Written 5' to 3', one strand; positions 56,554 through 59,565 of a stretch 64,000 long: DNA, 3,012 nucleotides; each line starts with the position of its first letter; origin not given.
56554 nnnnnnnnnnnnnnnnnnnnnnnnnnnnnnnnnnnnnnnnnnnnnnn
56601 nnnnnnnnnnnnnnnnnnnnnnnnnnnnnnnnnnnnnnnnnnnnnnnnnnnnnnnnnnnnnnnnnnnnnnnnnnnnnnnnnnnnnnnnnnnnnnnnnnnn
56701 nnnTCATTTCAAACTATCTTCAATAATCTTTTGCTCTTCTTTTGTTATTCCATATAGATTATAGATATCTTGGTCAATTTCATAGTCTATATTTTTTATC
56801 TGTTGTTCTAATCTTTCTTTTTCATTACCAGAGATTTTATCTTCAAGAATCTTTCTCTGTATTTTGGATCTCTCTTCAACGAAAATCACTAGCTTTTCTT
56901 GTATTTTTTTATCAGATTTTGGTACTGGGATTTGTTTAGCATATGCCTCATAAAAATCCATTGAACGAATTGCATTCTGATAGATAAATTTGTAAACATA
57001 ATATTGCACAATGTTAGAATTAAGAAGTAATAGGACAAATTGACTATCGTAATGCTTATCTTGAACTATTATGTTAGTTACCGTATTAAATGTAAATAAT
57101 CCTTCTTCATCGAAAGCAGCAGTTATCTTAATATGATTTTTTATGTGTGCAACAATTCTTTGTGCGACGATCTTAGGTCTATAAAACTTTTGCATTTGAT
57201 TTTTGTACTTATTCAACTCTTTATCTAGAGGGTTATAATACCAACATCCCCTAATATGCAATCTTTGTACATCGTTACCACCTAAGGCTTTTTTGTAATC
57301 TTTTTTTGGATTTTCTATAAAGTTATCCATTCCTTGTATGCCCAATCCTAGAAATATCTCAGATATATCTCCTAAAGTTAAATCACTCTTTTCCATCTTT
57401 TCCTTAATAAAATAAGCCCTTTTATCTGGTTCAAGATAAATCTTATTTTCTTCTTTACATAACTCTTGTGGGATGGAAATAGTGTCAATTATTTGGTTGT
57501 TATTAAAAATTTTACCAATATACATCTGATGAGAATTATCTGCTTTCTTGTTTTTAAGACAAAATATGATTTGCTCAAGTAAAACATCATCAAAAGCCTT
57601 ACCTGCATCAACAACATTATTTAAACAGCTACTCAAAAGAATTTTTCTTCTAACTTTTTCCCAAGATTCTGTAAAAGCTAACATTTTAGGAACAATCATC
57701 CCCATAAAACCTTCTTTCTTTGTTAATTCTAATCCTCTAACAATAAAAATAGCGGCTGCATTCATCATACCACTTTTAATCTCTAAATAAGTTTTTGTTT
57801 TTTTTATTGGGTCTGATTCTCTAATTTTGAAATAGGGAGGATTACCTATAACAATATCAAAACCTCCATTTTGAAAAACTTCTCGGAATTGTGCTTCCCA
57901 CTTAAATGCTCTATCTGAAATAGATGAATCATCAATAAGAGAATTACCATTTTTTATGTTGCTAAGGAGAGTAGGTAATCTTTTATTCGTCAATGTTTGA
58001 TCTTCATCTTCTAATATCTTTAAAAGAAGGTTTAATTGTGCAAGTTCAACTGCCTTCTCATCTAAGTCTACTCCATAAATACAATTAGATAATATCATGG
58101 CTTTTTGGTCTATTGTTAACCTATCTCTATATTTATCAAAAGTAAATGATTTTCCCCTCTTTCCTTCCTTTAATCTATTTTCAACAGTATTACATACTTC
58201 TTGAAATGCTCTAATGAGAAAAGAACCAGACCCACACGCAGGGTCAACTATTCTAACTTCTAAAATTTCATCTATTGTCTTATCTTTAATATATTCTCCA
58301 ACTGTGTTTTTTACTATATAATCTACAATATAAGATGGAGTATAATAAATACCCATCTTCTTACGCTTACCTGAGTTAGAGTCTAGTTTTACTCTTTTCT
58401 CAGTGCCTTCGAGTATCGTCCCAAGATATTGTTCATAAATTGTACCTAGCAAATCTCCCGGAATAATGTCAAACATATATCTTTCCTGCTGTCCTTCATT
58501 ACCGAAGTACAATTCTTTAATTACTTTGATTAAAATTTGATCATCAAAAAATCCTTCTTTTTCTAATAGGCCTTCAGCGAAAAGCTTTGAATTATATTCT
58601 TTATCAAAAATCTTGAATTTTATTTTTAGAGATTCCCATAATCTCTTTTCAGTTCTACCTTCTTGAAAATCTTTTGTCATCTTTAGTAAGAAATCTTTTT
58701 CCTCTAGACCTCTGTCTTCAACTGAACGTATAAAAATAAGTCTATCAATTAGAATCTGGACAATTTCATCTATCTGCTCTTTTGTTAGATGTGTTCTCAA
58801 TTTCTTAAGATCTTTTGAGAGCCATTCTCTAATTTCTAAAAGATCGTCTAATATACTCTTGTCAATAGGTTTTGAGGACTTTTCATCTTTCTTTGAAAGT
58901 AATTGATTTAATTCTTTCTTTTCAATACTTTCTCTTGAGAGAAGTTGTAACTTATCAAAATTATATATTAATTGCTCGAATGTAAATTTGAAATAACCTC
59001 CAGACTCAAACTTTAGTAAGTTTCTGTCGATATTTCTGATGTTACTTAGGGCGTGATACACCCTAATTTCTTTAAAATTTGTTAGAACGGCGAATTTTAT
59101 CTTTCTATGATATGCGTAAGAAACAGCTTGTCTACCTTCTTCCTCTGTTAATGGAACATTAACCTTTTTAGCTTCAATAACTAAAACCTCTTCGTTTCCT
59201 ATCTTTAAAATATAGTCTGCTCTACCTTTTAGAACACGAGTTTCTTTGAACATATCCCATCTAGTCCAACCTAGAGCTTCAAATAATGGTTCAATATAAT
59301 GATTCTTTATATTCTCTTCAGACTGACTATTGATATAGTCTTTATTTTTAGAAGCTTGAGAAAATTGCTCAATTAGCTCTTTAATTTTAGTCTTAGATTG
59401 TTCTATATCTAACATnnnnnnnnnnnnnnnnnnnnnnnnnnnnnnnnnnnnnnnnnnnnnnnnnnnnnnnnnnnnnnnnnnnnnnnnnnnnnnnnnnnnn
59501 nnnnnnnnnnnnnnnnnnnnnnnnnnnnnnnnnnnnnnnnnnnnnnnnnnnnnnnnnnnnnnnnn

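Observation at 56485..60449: Four-gene operon: active plus degenerate Holliday-junction-resolvase-like nucleases, a type IIG R-M fusion and an AbrB-like gene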

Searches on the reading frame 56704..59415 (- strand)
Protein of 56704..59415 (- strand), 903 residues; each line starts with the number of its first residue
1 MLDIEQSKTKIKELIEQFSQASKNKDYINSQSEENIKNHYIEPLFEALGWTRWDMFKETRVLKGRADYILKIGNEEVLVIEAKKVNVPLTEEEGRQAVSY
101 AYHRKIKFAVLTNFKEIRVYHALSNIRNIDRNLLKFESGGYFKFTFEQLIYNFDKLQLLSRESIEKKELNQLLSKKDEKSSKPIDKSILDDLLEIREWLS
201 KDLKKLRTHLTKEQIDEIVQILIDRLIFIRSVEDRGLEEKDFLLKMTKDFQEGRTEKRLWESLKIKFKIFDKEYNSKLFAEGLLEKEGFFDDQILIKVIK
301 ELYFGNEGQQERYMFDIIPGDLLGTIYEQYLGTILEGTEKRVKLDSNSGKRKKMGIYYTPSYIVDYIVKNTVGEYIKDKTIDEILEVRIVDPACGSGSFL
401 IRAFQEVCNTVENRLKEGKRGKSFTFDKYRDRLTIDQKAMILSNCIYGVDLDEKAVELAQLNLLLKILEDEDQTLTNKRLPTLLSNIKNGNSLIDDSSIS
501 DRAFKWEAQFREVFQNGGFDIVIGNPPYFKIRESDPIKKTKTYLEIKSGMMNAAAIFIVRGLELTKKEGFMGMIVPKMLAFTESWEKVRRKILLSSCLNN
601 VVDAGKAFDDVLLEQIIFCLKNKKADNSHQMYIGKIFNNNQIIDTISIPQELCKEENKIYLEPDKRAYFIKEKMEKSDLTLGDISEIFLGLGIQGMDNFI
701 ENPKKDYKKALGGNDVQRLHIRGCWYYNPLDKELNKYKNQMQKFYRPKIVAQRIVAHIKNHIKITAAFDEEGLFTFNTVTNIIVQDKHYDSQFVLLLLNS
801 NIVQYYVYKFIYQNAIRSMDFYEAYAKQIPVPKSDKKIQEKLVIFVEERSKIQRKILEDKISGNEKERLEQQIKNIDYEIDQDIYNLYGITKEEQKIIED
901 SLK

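Call 3: search_protein_families(library=pfam, proteins=[window:56704-59415:-], max_evalue=0.1)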
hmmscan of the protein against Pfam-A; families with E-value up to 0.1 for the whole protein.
window:56704-59415:- (903 aa): 10 families
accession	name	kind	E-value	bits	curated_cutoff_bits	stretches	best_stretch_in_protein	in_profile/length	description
PF07669.17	Eco57I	-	5.4e-35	121.4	25.3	1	444-605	1-166/171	Eco57I restriction-modification methylase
PF02384.22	N6_Mtase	-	4.2e-22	79.3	20.4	1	321-632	4-242/311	N-6 DNA Methylase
PF20473.4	MmeI_Mtase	-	3.7e-12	46.4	27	1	381-542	15-159/259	MmeI, DNA-methyltransferase domain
PF12950.13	TaqI_C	-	1.9e-10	41.4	26.5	1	709-831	2-118/118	TaqI-like C-terminal specificity domain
PF01170.24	UPF0020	-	2.1e-09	37.8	22.3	1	388-463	31-96/197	RMKL-like, methyltransferase domain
PF13588.12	HSDR_N_2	-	1.7e-07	31.7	25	1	33-122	2-96/110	Type I restriction enzyme R protein N terminus (HSDR_N)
PF20464.3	MmeI_N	-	0.00015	22.6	27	1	39-166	25-156/181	MmeI, N-terminal domain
PF04313.20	HSDR_N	-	0.00055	20.3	25.1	1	63-122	125-192/198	Type I restriction enzyme R protein N terminus (HSDR_N)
PF13366.12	PDDEXK_3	-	0.038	14.8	22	0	59-116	55-108/117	PD-(D/E)XK nuclease superfamily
PF07308.18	DUF1456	-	0.086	13.5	27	0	162-193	28-59/68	Protein of unknown function (DUF1456)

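Call 4: search_protein_families(library=ncbifam, proteins=[window:56704-59415:-], max_evalue=0.1)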
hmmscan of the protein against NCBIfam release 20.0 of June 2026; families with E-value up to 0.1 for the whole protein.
window:56704-59415:- (903 aa): 7 families
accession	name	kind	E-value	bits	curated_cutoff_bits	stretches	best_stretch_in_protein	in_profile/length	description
NF033452.1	BREX_1_MTaseX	exception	2.5e-29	101.8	500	2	518-636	507-630/1210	BREX-1 system adenine-specific DNA-methyltransferase PglX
NF033455.1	BREX_6_MTaseX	exception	4.9e-23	80.7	900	2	365-496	308-428/1319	BREX-6 system adenine-specific DNA-methyltransferase PglX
NF033451.1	BREX_2_MTaseX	equivalog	1.4e-16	59.4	400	1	349-575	190-421/1185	BREX-2 system adenine-specific DNA-methyltransferase PglX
NF033454.1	BREX_5_MTaseX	exception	1e-13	49.8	900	1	380-467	296-368/1404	BREX-5 system adenine-specific DNA-methyltransferase PglX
NF047738.1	antiphage_MADS2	equivalog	5.7e-10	38.1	720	1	351-598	307-538/654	methylation-associated defense system DNA methyltransferase MAD2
TIGR03534.1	RF_mod_PrmC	equivalog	0.00088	18.8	199.1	1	380-538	88-176/253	peptide chain release factor N(5)-glutamine methyltransferase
TIGR00372.1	cas4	equivalog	0.018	14.9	65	1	61-108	67-113/180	CRISPR-associated protein Cas4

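Call 5: search_protein_families(library=padloc, proteins=[window:56704-59415:-], max_evalue=0.1)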
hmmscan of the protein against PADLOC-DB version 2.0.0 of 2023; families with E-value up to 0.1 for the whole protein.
window:56704-59415:- (903 aa): 60 families (the best 25 are shown)
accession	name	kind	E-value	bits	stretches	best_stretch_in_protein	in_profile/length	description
PDLC03604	REase_MTase_IIG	-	2.2e-109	365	2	5-690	4-719/1011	Type IIG restriction enzyme-methyltransferase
PDLC03609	REase_MTase_IIG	-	4.8e-41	138.5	3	384-658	434-695/1066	Type IIG restriction enzyme-methyltransferase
PDLC03348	MTase_II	-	6.8e-34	115.4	1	348-898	214-708/727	Type II methyltransferase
PDLC02643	DrmMI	-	5e-27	92.2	2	348-469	549-698/1347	DrmMI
PDLC03629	REase_MTase_IIG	-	8.6e-26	88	1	323-592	348-656/1182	Type IIG restriction enzyme-methyltransferase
PDLC02521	PglX|PglXI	-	2.4e-25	86.7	2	518-634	481-601/1174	PglX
PDLC03612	REase_MTase_IIG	-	7.4e-24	82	4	500-704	784-1002/1247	Type IIG restriction enzyme-methyltransferase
PDLC03335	MTase_II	-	9.6e-23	78.7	1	292-625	24-307/607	Type II methyltransferase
PDLC03596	REase_MTase_IIG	-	1.6e-22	77.4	4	383-497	538-643/1148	Type IIG restriction enzyme-methyltransferase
PDLC02525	PglX|PglXI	-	4e-22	76.6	2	517-633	454-574/607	PglX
PDLC02529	PglX|PglXI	-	1.6e-21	73.8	1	350-604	195-449/1189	PglX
PDLC03600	REase_MTase_IIG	-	1e-20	71.4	2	519-633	497-615/1205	Type IIG restriction enzyme-methyltransferase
PDLC02527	PglX|PglXI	-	7e-20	68.4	2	518-635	556-671/1332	PglX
PDLC02523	PglX|PglXI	-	1.4e-19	67.5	2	366-488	311-426/1428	PglX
PDLC03250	MTase_II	-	1.7e-18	64.7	1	346-701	155-534/775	Type II methyltransferase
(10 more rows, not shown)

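Call 41: find_related_loci(query=window:56704-59415:-, collection=genome_contigs, flank=4000)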
Query window:56704-59415:- (903 aa) in genome_contigs; peptide patterns used: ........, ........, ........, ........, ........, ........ (x = any residue, [..] = any of these).
33 stretches matched a pattern; 11 encode a relative of the query (tblastn E <= 1e-3); 11 distinct loci.
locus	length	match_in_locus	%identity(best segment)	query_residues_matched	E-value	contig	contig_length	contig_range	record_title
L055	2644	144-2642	70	1-832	0e+0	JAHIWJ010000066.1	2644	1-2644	MAG: Nanoarchaeota archaeon isolate MM_PW_MetaG.mb.4 MM_PW_MetaG.mb.4_k141_233409, whole genome shotgun sequence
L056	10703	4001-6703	57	1-902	0e+0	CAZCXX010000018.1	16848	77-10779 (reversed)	MAG TPA_asm: Candidatus Woesearchaeota archaeon isolate SRP178908_co1_358 genome assembly, contig: NODE_2212_length_1684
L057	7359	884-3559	58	1-903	0e+0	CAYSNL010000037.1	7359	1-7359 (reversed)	MAG TPA_asm: Candidatus Woesearchaeota archaeon isolate binchicken_co38_1257 genome assembly, contig: NODE_21386_length_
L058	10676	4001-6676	58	1-903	0e+0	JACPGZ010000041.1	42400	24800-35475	MAG: Candidatus Pacearchaeota archaeon isolate NC_groundwater_401_Ag_B-0.1um_33_12 GD18-4_B1_scaffold_1095877, whole gen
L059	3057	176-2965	50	2-903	0e+0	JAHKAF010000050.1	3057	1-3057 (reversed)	MAG: Nanoarchaeota archaeon isolate Undefined_mixed_planktonic.mb.23 Undefined_mixed_pl.mb.23_k141_528887, whole genome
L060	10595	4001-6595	50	14-898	0e+0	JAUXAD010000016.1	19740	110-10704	MAG: archaeon isolate CSMAG_2753 CSMAG_2753_k141_889225_length_19740_cov_12.5157, whole genome shotgun sequence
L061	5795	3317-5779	50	22-836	0e+0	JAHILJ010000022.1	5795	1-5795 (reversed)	MAG: Nanoarchaeota archaeon isolate KR13_N2.mb.17 KR13_N2.mb.17_k141_108874, whole genome shotgun sequence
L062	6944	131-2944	46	2-903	0e+0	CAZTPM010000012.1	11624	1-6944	MAG TPA_asm: Candidatus Woesearchaeota archaeon isolate SRP178699_co2_49 genome assembly, contig: NODE_5249_length_11624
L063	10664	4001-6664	65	1-891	0e+0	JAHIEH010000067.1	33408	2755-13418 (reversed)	MAG: Nanoarchaeota archaeon isolate KR11_0.1_MetaG.mb.113 KR11_0.1_MetaG.mb.113_k141_912522, whole genome shotgun sequen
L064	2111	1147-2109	64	5-328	4e-128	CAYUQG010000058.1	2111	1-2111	MAG TPA_asm: Candidatus Woesearchaeota archaeon isolate SRP178699_co1_166 genome assembly, contig: NODE_93036_length_211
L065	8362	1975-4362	47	213-902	3e-115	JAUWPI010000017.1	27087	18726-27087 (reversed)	MAG: Candidatus Heimdallarchaeota archaeon isolate CSMAG_2472 CSMAG_2472_k141_311057_length_27087_cov_9.0000, whole geno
